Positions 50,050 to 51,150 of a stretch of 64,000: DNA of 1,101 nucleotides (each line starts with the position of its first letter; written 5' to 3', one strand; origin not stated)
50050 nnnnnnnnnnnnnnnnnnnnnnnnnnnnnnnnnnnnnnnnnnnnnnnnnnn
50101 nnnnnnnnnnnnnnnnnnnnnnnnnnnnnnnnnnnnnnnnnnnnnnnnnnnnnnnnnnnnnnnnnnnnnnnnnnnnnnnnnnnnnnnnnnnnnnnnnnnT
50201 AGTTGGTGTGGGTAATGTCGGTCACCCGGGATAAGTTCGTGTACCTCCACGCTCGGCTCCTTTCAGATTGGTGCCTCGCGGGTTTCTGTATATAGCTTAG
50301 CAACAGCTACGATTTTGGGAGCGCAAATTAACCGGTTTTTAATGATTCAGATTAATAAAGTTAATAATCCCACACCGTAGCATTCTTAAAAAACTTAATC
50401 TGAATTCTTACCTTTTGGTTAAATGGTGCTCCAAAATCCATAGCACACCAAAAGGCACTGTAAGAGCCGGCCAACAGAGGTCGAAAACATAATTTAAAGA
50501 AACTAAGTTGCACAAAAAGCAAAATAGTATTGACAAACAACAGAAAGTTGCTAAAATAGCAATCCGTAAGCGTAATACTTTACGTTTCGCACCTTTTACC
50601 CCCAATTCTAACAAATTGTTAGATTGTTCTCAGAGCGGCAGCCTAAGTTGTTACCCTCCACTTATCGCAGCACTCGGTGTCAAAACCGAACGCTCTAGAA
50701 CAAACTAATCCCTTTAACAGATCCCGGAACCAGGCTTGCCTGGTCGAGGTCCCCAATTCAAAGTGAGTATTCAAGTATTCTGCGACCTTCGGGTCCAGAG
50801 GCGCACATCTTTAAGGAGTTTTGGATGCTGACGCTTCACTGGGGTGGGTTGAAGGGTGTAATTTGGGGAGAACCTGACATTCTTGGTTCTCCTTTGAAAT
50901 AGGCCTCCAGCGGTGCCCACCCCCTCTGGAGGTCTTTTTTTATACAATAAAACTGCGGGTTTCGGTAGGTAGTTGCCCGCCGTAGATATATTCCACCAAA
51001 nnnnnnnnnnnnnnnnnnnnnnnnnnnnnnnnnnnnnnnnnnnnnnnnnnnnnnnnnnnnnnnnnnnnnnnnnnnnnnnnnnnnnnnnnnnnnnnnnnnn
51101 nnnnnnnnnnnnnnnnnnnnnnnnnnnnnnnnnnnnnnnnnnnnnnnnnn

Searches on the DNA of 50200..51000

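Call 92: search_rna_families(source=window, start=50200, end=51000, threshold=evalue, max_evalue=1)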
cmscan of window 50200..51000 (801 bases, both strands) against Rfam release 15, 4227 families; matches with E-value up to 1: 0.
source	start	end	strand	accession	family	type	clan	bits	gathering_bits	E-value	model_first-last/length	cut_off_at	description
